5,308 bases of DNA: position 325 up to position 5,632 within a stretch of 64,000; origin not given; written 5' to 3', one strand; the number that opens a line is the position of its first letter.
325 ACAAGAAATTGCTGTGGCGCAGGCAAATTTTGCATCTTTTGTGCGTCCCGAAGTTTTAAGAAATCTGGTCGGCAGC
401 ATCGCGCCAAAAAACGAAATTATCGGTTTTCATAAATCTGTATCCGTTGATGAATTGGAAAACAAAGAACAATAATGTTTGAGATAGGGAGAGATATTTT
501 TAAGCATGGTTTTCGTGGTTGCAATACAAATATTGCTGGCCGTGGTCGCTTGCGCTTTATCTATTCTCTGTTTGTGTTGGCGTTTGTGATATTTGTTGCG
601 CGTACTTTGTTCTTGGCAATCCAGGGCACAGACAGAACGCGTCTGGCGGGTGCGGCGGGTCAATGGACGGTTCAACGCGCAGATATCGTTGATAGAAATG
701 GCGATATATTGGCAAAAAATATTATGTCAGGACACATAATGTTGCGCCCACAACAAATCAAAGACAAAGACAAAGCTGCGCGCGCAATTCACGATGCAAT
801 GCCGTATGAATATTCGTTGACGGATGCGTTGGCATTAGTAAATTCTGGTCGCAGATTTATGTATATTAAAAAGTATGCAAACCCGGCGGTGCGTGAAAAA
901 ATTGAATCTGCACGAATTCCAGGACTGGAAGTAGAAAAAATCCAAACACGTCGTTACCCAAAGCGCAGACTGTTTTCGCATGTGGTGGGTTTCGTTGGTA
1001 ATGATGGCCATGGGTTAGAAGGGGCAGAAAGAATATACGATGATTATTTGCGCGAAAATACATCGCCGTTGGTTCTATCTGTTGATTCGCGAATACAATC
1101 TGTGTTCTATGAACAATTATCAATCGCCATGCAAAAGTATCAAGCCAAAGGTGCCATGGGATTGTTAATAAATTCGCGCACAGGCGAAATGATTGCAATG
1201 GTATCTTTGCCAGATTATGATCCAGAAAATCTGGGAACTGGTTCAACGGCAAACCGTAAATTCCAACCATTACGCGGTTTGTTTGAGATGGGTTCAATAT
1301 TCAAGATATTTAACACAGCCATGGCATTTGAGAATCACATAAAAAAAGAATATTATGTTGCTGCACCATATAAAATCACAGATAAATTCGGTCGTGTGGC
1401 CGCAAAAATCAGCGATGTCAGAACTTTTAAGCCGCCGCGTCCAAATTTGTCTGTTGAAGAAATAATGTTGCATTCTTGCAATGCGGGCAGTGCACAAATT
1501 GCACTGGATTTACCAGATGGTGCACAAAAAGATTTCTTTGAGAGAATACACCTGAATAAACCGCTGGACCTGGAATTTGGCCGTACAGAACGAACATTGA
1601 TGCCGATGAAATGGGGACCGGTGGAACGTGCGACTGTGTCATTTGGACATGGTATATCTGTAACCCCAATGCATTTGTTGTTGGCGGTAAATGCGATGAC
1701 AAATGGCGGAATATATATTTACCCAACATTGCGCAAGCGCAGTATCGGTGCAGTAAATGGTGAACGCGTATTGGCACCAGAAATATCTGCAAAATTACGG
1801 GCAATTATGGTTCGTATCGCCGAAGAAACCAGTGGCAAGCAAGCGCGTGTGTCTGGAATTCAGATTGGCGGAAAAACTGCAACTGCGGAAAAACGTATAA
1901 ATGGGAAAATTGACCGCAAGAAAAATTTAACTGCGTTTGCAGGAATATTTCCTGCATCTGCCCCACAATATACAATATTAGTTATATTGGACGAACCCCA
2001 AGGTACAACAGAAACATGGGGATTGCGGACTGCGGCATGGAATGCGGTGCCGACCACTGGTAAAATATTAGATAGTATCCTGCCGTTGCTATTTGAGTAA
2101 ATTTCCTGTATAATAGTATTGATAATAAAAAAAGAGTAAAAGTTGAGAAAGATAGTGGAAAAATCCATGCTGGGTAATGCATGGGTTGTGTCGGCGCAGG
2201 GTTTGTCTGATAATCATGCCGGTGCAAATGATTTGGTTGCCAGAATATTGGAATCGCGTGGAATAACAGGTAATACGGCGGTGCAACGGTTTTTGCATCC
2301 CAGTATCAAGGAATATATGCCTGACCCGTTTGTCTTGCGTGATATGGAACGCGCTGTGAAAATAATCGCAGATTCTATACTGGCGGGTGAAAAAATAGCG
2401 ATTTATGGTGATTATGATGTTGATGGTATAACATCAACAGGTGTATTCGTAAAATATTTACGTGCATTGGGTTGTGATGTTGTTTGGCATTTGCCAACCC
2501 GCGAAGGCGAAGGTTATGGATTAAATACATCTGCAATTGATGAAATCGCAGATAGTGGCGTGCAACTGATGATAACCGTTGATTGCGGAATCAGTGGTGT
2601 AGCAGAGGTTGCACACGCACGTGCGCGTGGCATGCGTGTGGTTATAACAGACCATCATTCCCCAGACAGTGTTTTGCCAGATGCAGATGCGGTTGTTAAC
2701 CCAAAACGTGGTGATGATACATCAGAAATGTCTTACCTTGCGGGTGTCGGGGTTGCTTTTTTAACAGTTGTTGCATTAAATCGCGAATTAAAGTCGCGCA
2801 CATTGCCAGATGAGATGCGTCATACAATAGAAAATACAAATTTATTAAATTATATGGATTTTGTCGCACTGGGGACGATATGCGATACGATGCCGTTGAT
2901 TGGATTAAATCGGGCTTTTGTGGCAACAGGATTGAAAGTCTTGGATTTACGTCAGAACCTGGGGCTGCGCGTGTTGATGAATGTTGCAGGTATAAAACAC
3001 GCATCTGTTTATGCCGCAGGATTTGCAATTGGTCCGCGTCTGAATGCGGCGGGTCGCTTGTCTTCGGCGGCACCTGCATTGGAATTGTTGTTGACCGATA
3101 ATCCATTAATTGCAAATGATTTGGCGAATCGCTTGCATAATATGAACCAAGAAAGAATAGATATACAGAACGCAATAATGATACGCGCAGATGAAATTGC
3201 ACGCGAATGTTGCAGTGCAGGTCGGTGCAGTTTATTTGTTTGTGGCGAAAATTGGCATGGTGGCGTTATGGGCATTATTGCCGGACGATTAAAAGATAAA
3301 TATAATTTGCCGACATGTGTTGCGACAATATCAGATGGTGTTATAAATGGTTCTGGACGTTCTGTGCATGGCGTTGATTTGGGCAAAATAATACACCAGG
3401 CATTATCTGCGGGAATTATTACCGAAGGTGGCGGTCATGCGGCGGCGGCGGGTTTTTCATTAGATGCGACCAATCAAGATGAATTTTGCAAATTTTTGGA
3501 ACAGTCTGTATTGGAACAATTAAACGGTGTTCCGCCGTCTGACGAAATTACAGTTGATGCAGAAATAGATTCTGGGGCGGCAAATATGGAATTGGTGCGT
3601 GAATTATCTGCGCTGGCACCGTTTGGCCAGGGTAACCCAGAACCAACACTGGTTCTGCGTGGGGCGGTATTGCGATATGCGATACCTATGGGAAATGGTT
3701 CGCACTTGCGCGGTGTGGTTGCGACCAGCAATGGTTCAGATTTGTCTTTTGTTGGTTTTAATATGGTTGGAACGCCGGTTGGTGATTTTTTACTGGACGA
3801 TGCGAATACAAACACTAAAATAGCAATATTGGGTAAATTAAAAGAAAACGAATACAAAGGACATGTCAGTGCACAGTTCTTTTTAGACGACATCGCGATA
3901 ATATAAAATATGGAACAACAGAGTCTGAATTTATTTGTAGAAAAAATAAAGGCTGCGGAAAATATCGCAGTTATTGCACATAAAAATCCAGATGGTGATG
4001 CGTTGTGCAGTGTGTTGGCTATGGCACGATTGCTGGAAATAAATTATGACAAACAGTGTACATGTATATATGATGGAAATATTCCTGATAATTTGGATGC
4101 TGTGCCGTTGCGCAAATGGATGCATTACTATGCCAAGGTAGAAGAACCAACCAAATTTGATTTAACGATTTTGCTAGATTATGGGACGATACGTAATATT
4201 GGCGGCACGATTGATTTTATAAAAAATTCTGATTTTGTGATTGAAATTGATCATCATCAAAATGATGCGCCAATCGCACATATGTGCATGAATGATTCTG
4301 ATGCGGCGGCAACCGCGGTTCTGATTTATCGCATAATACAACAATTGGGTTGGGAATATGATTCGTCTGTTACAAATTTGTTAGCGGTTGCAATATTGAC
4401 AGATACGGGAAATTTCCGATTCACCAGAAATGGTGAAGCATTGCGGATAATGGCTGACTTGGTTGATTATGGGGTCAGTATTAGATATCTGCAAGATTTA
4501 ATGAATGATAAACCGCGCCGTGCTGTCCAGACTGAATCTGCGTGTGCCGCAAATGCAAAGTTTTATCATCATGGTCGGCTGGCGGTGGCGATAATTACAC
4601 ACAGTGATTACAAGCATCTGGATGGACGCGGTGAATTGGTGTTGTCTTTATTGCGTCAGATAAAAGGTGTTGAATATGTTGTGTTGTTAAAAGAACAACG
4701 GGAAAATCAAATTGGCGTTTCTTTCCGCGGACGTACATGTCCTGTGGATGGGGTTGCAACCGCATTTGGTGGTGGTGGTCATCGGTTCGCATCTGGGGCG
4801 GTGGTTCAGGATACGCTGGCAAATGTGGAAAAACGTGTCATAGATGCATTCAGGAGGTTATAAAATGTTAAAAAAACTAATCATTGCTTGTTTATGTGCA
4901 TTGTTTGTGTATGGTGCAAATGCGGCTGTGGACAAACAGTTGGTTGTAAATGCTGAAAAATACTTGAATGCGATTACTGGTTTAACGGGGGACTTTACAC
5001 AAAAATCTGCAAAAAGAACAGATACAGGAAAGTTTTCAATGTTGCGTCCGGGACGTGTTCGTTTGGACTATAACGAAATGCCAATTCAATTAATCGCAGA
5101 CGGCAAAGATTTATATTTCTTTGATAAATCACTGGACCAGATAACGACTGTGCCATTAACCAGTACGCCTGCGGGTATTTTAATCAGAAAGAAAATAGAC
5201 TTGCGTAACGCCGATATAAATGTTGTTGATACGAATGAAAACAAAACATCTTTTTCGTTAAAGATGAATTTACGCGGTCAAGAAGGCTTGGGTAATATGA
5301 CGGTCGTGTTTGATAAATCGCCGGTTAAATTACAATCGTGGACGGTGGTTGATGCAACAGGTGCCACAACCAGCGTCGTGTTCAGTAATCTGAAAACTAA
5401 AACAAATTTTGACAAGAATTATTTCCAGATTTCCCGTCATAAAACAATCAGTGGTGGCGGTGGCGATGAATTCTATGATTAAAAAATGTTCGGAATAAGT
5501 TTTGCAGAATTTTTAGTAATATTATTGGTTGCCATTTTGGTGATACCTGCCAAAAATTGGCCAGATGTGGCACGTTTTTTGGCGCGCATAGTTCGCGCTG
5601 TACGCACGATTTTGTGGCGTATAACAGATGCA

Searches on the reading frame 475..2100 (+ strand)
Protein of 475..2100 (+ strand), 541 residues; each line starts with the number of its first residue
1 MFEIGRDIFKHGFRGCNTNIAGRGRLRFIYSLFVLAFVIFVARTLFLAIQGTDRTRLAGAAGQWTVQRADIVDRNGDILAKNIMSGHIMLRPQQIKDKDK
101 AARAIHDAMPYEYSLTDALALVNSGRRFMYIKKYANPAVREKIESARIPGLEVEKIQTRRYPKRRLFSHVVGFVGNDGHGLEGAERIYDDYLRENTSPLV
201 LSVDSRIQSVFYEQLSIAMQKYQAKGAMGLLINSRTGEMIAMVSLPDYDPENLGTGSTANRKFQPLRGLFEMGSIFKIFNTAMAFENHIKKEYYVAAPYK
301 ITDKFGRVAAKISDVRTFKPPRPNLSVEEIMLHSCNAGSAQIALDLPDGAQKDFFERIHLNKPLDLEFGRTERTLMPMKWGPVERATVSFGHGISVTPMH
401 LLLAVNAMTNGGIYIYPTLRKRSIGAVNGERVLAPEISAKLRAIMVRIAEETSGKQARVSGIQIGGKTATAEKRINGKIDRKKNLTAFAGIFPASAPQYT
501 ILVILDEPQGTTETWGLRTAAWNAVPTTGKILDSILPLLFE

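Call 37: find_encoding_contigs(protein=window:475-2100:+, flank=10000, max_places=2)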
Protein window:475-2100:+ (541 aa): no gene with exactly this product is on record in the collection.

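Call 49: search_protein_families(library=pfam, proteins=[window:475-2100:+], max_evalue=0.001)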
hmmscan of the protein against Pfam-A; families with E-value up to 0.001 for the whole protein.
window:475-2100:+ (541 aa): 2 families
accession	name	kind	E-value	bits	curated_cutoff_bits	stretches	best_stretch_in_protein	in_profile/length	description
PF00905.27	Transpeptidase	-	2.3e-42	145.7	22.1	1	230-516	4-286/299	Penicillin binding protein transpeptidase domain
PF03717.20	PBP_dimer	-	2.1e-11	45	24.4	1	66-177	4-126/180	Penicillin-binding Protein dimerisation domain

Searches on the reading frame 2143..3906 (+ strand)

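Call 49: search_protein_families(library=pfam, proteins=[window:2143-3906:+], max_evalue=0.001)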
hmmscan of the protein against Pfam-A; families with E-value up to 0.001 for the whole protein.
window:2143-3906:+ (587 aa): 3 families
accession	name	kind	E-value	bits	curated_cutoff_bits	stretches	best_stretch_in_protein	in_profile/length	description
PF01368.27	DHH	-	2e-23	83.5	28.1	1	84-214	1-104/125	DHH family, N-terminal domain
PF17768.7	RecJ_OB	-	9.3e-20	71.2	27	1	471-583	1-107/107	RecJ OB domain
PF02272.25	DHHA1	-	2.4e-15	57.3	25.9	1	367-456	9-100/102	DHHA1 domain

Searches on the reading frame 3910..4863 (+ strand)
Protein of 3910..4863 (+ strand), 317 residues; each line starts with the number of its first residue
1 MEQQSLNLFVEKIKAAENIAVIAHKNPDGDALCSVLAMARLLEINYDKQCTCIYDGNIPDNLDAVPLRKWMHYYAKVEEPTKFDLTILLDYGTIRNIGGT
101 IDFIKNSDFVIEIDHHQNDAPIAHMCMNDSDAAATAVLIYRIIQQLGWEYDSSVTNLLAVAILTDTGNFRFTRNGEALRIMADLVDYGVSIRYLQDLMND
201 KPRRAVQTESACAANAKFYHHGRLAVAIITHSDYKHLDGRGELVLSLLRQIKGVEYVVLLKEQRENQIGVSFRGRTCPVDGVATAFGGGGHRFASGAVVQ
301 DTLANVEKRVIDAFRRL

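Call 49: search_protein_families(library=pfam, proteins=[window:3910-4863:+], max_evalue=0.001)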
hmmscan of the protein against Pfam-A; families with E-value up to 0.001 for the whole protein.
window:3910-4863:+ (317 aa): 2 families
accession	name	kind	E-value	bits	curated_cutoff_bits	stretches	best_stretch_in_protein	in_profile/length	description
PF01368.27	DHH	-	2.9e-15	57.1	28.1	1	18-162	1-125/125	DHH family, N-terminal domain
PF02272.25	DHHA1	-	4.8e-07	30.6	25.9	1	244-314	21-96/102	DHHA1 domain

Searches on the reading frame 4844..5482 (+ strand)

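Call 49: search_protein_families(library=pfam, proteins=[window:4844-5482:+], max_evalue=0.001)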
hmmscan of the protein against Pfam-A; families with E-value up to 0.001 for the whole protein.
window:4844-5482:+ (212 aa): 1 family
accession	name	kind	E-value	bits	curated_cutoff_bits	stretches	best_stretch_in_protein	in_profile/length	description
PF03548.22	LolA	-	1.8e-26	93.3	23.6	1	44-196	3-164/165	Outer membrane lipoprotein carrier protein LolA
